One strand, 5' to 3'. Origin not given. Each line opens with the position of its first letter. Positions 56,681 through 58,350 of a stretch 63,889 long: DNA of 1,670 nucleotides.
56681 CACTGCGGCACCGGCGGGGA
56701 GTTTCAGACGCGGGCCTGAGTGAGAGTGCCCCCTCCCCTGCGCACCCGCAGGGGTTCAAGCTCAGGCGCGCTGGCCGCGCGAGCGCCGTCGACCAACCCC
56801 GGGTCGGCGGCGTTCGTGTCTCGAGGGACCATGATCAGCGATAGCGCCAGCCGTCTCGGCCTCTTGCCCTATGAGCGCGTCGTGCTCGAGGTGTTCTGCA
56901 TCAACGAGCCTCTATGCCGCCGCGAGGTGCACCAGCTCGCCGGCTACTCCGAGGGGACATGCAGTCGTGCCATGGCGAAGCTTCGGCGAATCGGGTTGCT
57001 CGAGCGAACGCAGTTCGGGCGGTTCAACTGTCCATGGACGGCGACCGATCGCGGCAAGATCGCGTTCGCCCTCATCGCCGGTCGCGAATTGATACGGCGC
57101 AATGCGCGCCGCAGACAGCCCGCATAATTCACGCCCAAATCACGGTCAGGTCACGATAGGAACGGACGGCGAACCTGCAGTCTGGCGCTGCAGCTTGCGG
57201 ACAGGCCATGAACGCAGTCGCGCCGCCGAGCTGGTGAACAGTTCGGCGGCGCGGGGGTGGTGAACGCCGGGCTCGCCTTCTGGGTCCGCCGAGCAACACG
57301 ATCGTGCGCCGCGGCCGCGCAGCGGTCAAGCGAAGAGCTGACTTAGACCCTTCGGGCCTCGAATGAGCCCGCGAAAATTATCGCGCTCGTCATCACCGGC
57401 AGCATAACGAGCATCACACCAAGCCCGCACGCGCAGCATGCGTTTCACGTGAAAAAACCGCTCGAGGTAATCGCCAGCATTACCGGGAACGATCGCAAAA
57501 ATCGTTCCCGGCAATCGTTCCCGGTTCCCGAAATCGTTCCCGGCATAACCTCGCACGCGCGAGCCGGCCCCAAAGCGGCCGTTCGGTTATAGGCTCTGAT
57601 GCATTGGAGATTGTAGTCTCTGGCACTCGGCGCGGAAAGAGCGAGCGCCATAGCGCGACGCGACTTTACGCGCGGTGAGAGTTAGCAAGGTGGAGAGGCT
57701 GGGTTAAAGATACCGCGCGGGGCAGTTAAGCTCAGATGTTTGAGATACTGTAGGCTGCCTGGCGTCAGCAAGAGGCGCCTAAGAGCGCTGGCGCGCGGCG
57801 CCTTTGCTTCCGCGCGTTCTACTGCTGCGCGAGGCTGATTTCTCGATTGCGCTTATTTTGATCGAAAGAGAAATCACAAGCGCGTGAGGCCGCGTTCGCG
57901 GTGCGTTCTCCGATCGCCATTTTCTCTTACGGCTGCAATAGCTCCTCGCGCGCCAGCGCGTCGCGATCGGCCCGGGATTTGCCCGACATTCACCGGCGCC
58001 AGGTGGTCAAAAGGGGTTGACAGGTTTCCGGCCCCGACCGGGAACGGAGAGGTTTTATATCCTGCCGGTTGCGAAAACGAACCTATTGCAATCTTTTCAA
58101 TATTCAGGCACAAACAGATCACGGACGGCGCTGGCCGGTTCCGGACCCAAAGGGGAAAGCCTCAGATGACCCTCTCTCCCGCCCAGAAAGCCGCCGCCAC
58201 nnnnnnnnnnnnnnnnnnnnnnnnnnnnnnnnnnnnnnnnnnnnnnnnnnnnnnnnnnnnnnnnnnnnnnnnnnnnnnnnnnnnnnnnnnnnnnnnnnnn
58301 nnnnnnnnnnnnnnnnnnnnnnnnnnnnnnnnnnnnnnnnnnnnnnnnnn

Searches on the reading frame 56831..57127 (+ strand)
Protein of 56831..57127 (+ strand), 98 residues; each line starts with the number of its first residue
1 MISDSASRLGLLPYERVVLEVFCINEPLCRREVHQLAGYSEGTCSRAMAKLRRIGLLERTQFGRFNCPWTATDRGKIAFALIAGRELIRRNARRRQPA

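Call 71: search_protein_families(library=pfam, proteins=[window:56831-57127:+], max_evalue=0.05)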
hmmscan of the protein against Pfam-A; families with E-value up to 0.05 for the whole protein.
window:56831-57127:+ (98 aa): 6 families
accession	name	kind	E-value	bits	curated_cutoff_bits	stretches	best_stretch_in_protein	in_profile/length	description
PF25213.1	HVO_A0261_N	-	0.0026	18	35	1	18-76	16-68/86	HVO_A0261 N-terminal domain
PF13545.12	HTH_Crp_2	-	0.0087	16.4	27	1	25-59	20-55/70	Crp-like helix-turn-helix domain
PF01978.25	TrmB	-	0.0096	16.2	25.6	1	8-61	3-56/68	Sugar-specific transcriptional regulator TrmB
PF13463.12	HTH_27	-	0.016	15.9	22.2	1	23-61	11-52/68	Winged helix DNA-binding domain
PF13412.12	HTH_24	-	0.034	14.2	21.9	0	26-57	16-47/48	Winged helix-turn-helix DNA-binding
PF24034.1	DUF7343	-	0.047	14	27.6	0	32-67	23-58/62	Domain of unknown function (DUF7343)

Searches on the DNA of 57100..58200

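Call 91: search_rna_families(source=window, start=57100, end=58200, threshold=evalue, max_evalue=1)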
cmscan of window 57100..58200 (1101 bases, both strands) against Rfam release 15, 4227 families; matches with E-value up to 1: 2.
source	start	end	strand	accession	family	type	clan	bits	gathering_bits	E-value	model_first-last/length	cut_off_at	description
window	57456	57513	-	RF02564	naRNA4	Gene; sRNA;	-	19.4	59.5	0.88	1-77/77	no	Nucleoid-associated noncoding RNA 4 (CssrE)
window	57301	57347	-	RF01668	P10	Gene; sRNA;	-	16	37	0.8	1-72/72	no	Pseudomonas sRNA P10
